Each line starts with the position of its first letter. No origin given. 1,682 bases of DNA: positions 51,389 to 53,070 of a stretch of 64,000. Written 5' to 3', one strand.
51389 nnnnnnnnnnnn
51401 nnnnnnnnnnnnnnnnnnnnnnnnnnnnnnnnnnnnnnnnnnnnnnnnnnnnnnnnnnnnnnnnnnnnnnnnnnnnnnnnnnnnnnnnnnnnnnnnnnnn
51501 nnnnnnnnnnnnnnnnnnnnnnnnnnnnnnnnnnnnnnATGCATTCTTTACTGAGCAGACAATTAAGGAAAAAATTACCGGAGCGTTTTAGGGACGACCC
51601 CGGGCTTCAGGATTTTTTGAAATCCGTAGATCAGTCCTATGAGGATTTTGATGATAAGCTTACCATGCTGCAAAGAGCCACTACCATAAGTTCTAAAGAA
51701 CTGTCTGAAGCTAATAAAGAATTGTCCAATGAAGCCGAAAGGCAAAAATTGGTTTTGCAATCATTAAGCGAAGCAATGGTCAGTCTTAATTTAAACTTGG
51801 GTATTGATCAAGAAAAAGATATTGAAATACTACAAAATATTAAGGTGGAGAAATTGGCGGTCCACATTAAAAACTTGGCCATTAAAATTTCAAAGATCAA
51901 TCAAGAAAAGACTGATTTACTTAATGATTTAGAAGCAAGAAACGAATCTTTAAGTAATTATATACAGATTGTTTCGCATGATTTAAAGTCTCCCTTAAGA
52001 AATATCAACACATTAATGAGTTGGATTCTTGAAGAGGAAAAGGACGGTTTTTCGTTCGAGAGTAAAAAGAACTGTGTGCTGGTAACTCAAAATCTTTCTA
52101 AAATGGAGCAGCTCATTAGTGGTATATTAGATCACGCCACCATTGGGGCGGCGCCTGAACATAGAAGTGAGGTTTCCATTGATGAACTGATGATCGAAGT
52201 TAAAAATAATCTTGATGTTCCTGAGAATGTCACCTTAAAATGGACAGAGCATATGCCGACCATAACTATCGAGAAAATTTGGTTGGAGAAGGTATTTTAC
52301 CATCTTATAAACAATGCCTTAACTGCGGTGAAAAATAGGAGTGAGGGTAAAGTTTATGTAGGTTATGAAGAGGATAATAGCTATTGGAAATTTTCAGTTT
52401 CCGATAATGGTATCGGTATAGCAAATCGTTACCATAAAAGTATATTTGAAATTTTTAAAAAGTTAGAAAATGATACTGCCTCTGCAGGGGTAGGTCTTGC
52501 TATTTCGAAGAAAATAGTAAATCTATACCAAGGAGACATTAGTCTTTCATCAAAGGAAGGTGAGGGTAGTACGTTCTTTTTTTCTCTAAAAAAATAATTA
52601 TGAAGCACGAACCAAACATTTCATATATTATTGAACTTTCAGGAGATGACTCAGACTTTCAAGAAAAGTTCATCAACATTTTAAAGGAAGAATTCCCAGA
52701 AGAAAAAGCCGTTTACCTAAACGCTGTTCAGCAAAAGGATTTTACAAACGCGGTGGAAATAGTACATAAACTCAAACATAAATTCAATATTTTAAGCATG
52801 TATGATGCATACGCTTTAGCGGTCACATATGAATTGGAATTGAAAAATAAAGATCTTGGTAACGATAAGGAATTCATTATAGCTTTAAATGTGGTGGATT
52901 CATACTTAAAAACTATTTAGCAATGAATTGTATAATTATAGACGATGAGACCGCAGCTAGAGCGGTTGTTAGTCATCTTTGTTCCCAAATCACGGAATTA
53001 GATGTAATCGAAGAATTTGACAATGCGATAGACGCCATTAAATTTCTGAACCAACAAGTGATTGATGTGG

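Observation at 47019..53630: Seven-gene H-NOX plus FIST dual-input phosphorelay operon ending in HPt and a LytTR regulator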

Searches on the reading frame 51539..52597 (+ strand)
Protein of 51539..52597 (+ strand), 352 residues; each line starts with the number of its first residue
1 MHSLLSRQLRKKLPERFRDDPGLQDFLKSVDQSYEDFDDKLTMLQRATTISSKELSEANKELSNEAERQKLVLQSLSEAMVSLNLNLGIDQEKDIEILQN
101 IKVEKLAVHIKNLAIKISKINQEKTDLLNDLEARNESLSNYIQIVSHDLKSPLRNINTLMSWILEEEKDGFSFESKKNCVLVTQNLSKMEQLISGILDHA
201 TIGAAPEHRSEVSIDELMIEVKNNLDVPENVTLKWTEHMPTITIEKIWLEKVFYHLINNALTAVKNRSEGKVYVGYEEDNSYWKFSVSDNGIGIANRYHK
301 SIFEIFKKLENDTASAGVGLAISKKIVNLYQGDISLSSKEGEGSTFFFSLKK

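Call 3: search_protein_families(library=pfam, proteins=[window:51539-52597:+], max_evalue=0.01)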
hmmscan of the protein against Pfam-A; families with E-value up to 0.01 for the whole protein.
window:51539-52597:+ (352 aa): 3 families
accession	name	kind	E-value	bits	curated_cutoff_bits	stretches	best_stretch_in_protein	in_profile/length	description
PF02518.31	HATPase_c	-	2.7e-20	73.3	26.4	1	247-351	4-108/111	Histidine kinase-, DNA gyrase B-, and HSP90-like ATPase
PF14501.12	HATPase_c_5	-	0.00015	22.1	22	1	249-341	6-93/102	GHKL domain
PF00512.31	HisKA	-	0.0028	18.1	26.9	1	139-203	3-64/66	His Kinase A (phospho-acceptor) domain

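Call 4: search_protein_families(library=ncbifam, proteins=[window:51539-52597:+], max_evalue=0.01)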
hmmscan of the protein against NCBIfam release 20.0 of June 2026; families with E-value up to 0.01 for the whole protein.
window:51539-52597:+ (352 aa): 71 families (the best 25 are shown)
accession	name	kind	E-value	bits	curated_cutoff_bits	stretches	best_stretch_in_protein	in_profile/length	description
NF047465.1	hybrid_HK_LvrA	exception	6.7e-28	97.2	1200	1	98-352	568-818/819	hybrid histidine kinase/response regulator LvrA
NF008468.0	PRK11360.1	equivalog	1.1e-26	93.4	646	1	137-351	395-607/616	two-component system sensor histidine kinase AtoS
TIGR02966.1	phoR_proteo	equivalog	2.3e-26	92.6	334.2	1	27-349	5-332/333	phosphate regulon sensor histidine kinase PhoR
NF046044.1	PnpS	equivalog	4.8e-26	91.7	400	1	135-350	167-389/390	two-component system histidine kinase PnpS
NF041832.1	near_NosP_CTERM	subfamily_domain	3.2e-23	82.4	400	1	133-348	2-221/370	NahK/ErcS family hybrid sensor histidine kinase/response regulator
TIGR02956.1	TMAO_torS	equivalog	1e-22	80.1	676.5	1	130-350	456-680/967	TMAO reductase system sensor histidine kinase/response regulator TorS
NF008312.0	PRK11100.1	equivalog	2e-22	79.7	356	1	115-345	234-467/477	two-component system sensor histidine kinase CreC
NF033092.0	HK_WalK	equivalog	3.4e-21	75.5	725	1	138-350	372-592/594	cell wall metabolism sensor histidine kinase WalK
NF006800.0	PRK09303.1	equivalog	1.5e-20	73.5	342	1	106-350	123-375/383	histidine kinase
NF041735.1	hist_kin_RppB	equivalog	1.7e-19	69.9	400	1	145-350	223-437/438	two-component system sensor histidine kinase RppB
NF008302.0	PRK11091.1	equivalog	3.5e-19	68.5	838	1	129-350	274-503/779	aerobic respiration two-component sensor histidine kinase ArcB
NF007793.0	PRK10490.1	equivalog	3.3e-17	61.8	1123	1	117-351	642-881/895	two-component system sensor histidine kinase KdpD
NF045911.1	TCSHisKinNblS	equivalog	3.9e-17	61.8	1000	1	78-351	336-619/621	two-component system sensor histidine kinase NblS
NF047874.1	MASE3_PAS_HK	subfamily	4.7e-17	62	560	1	116-351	376-624/655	MASE3 domain-containing sensor histidine kinase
NF007004.0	PRK09467.1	equivalog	6.1e-17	61.6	415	1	145-343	239-427/440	two-component system sensor histidine kinase EnvZ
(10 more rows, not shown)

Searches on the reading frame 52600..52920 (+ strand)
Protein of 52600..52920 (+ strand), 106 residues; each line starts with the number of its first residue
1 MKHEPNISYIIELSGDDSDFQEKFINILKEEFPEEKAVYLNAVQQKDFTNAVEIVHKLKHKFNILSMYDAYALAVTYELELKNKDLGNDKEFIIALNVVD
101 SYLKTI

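Call 3: search_protein_families(library=pfam, proteins=[window:52600-52920:+], max_evalue=0.01)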
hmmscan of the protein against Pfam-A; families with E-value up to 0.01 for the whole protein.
window:52600-52920:+ (106 aa): 2 families
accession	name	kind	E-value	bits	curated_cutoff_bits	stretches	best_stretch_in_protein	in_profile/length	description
PF16446.10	DUF5043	-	0.0027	18.1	25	1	16-85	64-136/156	Domain of unknown function (DUF5043)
PF01627.28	Hpt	-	0.0061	17.2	24.6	1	25-89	3-67/84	Hpt domain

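Call 4: search_protein_families(library=ncbifam, proteins=[window:52600-52920:+], max_evalue=0.01)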
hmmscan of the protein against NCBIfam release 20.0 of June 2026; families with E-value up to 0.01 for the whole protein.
window:52600-52920:+ (106 aa): 0 families

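Call 10: find_homologous_proteins(query=window:52600-52917:+)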
Query window:52600-52917:+ (106 aa): 87 proteins with E <= 0.001 among 89 candidates.
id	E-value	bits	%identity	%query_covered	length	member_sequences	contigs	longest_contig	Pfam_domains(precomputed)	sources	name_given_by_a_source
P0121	6.1e-61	220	100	100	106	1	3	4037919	-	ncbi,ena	-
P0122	2.4e-51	190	85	100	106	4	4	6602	-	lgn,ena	-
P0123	3.5e-51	189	85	100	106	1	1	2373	-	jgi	jgi:HPt (histidine-containing phosphotransfer) domain-containing protein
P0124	3.0e-48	180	83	100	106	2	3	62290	-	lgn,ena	-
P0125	3.0e-47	177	80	100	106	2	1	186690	-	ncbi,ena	-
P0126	4.1e-45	170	75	100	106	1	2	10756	-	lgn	-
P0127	4.5e-42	160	74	100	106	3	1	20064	-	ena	-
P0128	1.3e-32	130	59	100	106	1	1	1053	-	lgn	-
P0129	3.2e-31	125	59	100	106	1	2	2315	-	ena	-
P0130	6.9e-29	118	57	96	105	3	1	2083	-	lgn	-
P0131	7.5e-29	118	57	96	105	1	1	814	-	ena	-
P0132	8.8e-29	117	60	100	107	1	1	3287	PF01627.29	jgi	-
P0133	2.8e-28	116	56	96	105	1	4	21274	-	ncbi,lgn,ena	-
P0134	1.9e-27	113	53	96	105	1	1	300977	PF01627.29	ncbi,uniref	ncbi:Hpt domain-containing protein [Maribacter chungangensis]|uniref:Hpt domain-containing protein n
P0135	3.0e-27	112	59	96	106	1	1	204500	-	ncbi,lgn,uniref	ncbi:Hpt domain-containing protein [Maribacter sp. CXY002]|uniref:Hpt domain-containing protein n=1 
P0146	1.4e-25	107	54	97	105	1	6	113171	PF01627.29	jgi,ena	-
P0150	2.2e-25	106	52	100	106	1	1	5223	PF01627.29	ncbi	-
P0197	5.3e-17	80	42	100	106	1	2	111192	PF01627.29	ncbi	-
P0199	8.8e-17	79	44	96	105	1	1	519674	PF01627.29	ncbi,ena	-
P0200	9.8e-17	79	44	96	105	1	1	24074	PF01627.29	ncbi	-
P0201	1.0e-16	79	46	96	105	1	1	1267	PF01627.29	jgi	-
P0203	3.9e-14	70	39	100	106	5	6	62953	PF01627.29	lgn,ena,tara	tara:strand:+ start:207 stop:527 length:321 start_codon:yes stop_codon:yes gene_type:complete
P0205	1.1e-13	69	43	97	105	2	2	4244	PF01627.29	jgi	jgi:HPt (histidine-containing phosphotransfer) domain-containing protein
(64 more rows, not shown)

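Call 12: find_encoding_contigs(protein=P0121, flank=10000, max_places=3)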
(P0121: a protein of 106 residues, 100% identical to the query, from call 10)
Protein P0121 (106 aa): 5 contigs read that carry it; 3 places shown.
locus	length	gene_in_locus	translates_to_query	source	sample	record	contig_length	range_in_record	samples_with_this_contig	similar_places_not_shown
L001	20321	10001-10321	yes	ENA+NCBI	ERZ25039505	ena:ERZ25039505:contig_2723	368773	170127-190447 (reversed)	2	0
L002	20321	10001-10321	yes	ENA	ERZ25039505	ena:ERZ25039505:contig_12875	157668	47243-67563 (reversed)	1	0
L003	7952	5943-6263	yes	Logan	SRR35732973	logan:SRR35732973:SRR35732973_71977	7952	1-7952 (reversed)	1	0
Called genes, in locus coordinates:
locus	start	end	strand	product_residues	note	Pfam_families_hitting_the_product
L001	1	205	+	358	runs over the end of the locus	PF08240:ADH_N, PF16912:Glu_dehyd_C, PF00107:ADH_zinc_N, PF13602:ADH_zinc_N_2 (weak)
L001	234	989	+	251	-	PF00106:adh_short, PF08659:KR, PF23441:SDR (weak), PF13561:adh_short_C2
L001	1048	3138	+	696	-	PF00456:Transketolase_N, PF02779:Transket_pyr, PF02780:Transketolase_C (weak)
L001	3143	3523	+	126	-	PF01050:MannoseP_isomer (weak), PF00190:Cupin_1, PF02311:AraC_binding (weak), PF07883:Cupin_2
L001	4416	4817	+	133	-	PF00072:Response_reg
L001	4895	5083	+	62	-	PF07700:HNOB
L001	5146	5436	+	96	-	PF07700:HNOB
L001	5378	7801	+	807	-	PF00989:PAS (weak), PF13426:PAS_9 (weak), PF13426:PAS_9, PF00989:PAS, PF08448:PAS_4, PF13426:PAS_9, PF00512:HisKA, PF02518:HATPase_c, +4 more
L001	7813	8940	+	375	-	PF08495:FIST, PF10442:FIST_C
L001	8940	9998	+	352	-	PF02518:HATPase_c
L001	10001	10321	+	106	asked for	-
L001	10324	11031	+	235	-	PF00072:Response_reg, PF04397:LytTR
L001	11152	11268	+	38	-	-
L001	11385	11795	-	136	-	PF00072:Response_reg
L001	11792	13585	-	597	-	PF21623:HK_sensor_dom_bact (weak), PF02518:HATPase_c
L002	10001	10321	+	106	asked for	-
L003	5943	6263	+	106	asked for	-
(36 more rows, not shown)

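Call 13: search_solved_structures(query=A1, max_evalue=1, show_alignments=2)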
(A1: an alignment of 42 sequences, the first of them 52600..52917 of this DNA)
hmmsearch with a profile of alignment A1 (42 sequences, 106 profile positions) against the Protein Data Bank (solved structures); distinct sequences matched with E-value up to 1: 5.
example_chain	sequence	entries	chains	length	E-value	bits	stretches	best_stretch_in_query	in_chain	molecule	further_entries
1sr2_A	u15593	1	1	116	0.009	19.8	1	30-105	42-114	Putative sensor-like histidine kinase yojN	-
3myf_A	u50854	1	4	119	0.11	16.3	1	14-96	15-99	Sensor protein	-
9hcg_f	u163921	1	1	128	0.48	14.2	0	44-99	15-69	Large ribosomal subunit protein mL48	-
3iqt_A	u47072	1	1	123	0.52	14.1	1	14-100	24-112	Signal transduction histidine-protein kinase barA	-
4lso_A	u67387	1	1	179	0.65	13.8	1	17-97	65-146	Type IV secretion system protein virB8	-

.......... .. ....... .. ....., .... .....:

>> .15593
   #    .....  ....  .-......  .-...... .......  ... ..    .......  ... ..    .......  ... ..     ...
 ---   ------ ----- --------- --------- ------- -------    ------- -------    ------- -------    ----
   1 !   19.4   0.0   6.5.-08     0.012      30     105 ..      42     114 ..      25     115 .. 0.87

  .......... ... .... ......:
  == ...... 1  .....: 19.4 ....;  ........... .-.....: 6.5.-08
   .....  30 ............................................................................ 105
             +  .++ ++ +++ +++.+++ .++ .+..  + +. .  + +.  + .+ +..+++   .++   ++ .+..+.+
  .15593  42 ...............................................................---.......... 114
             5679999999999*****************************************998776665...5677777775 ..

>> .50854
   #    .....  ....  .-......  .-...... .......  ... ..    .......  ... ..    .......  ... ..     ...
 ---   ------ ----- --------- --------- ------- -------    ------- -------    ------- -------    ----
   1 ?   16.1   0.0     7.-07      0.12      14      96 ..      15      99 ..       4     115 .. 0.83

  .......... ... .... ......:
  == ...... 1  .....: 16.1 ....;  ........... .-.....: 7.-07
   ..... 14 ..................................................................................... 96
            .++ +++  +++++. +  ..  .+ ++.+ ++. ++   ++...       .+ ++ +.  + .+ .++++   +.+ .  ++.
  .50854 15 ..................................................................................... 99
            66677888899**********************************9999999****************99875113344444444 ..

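Call 24: predict_structure(alignment_id=A1)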
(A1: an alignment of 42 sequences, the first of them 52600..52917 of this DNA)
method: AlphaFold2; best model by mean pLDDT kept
length: 106 residues; sequences in the alignment: 42
mean_pLDDT: 92.1   pTM: 0.83
mean pLDDT of the five models: 92.1, 92.1, 90.3, 89.1, 88.3
residues with pLDDT >= 90: 79; 70-90: 24; 50-70: 3; < 50: 0
segments of 3 or more residues with pLDDT < 50: none
pLDDT, mean of each block of 10 residues (from residue 1): 74 84 90 97 97 97 92 97 96 96 91
secondary structure, 60 per line:
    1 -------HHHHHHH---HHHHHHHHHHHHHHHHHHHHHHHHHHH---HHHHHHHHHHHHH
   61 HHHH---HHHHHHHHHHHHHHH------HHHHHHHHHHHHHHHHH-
elements in order: H8-14 H18-44 H48-64 H68-82 H89-105

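Call 28: fold_search(model_id=the predicted structure, library=pdb)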
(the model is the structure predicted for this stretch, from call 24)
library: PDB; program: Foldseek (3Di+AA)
matches with E <= 10: 82; with E <= 0.001: 0
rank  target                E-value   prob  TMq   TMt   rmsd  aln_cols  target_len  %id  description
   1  3myf_B                2.3e-02  1.00  0.77  0.72   2.6       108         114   21  The Crystal Structure of the HPT domain from the Hpt Sensor Hybrid Histidine Kinase from Shewanella to 1.80A (released 2010-05-26)
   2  3myf_A                2.3e-02  1.00  0.77  0.71   2.5       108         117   20  The Crystal Structure of the HPT domain from the Hpt Sensor Hybrid Histidine Kinase from Shewanella to 1.80A (released 2010-05-26)
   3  3myf_D                3.1e-02  1.00  0.77  0.71   2.6       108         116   20  The Crystal Structure of the HPT domain from the Hpt Sensor Hybrid Histidine Kinase from Shewanella to 1.80A (released 2010-05-26)
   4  1sr2_MODEL_1_A        2.2e-01  0.99  0.58  0.54   3.7        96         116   20  Solution structure of the Escherichia coli YojN Histidine-Phosphotransferase (HPt) domain (released 2004-10-26)
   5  7c1i_A                2.3e-01  1.00  0.78  0.73   2.9       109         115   11  Crystal structure of histidine-containing phosphotransfer protein B (HptB) from Pseudomonas aeruginosa PAO1 (released 2020-11-04)
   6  1wn0_C                2.5e-01  0.93  0.48  0.40   4.8        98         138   16  Crystal Structure of Histidine-containing Phosphotransfer Protein, ZmHP2, from maize (released 2005-01-25)
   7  3iqt                  2.9e-01  0.99  0.64  0.57   3.5       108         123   18  Structure of the HPT domain of Sensor protein barA from Escherichia coli CFT073. (released 2009-09-22)
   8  4euk_B                2.9e-01  0.98  0.63  0.48   3.7       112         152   12  Crystal structure (released 2013-02-20)
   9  1wn0_A                3.2e-01  0.91  0.52  0.44   4.5        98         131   16  Crystal Structure of Histidine-containing Phosphotransfer Protein, ZmHP2, from maize (released 2005-01-25)
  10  1yvi_A                3.6e-01  0.89  0.50  0.41   5.0       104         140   12  X-RAY STRUCTURE OF PUTATIVE HISTIDINE-CONTAINING PHOSPHOTRANSFER PROTEIN FROM RICE, AK104879 (released 2005-02-22)
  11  4pac                  4.2e-01  0.97  0.64  0.48   3.6       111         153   15  Crystal Structure of Histidine-containing Phosphotransfer Protein AHP2 from Arabidopsis thaliana (released 2015-05-20)
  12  8rqj_A                4.5e-01  0.95  0.64  0.54   4.6       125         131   16  Histidine-containing phosphotransfer protein from Chaetomium termophilum mutant R158A (released 2024-07-03)
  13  9h6e_C                5.3e-01  0.87  0.57  0.43   4.6       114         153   14  Complex of Histidine-containing phosphotransfer 1 (AHP1) and Response regulator 1 (ARR1) from A. thaliana (released 2025-03-26)
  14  1yvi_B                5.3e-01  0.80  0.43  0.36   4.7        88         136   16  X-RAY STRUCTURE OF PUTATIVE HISTIDINE-CONTAINING PHOSPHOTRANSFER PROTEIN FROM RICE, AK104879 (released 2005-02-22)
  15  2a0b                  5.9e-01  0.77  0.49  0.45   5.5       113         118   13  HISTIDINE-CONTAINING PHOSPHOTRANSFER DOMAIN OF ARCB FROM ESCHERICHIA COLI (released 1998-06-17)
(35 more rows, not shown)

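Call 62: find_encoding_contigs(protein=P0121, flank=1000, max_places=8)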
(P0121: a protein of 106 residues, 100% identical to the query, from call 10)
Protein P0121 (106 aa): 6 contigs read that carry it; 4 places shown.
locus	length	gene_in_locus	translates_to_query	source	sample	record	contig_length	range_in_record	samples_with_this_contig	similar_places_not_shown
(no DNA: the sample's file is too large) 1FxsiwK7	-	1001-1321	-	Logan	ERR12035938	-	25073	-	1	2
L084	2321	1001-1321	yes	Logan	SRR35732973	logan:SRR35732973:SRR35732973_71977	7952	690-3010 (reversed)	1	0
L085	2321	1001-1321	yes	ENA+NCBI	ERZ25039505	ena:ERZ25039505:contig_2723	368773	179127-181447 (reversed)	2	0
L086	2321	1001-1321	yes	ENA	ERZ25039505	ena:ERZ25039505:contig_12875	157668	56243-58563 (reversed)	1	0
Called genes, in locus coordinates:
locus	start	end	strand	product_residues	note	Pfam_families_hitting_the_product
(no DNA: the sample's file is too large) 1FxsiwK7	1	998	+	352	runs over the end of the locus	PF02518:HATPase_c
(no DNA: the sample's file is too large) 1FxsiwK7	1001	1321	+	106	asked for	-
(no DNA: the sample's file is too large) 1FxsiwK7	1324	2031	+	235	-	PF00072:Response_reg, PF04397:LytTR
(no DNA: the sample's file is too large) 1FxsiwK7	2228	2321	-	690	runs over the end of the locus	PF07719:TPR_2 (faint), PF13428:TPR_14 (faint), PF24575:TPR_Slam (faint), PF00515:TPR_1 (faint), PF12895:ANAPC3 (faint), PF14559:TPR_19 (weak), PF25062:ARM_TT21_N (weak), PF14559:TPR_19 (weak), +4 more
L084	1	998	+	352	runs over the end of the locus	PF02518:HATPase_c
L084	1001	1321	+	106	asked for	-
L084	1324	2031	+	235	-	PF00072:Response_reg, PF04397:LytTR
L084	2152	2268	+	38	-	-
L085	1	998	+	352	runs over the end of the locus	PF02518:HATPase_c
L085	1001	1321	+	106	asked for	-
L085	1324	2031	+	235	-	PF00072:Response_reg, PF04397:LytTR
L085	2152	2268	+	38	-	-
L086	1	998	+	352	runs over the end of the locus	PF02518:HATPase_c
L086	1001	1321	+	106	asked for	-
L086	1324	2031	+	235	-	PF00072:Response_reg, PF04397:LytTR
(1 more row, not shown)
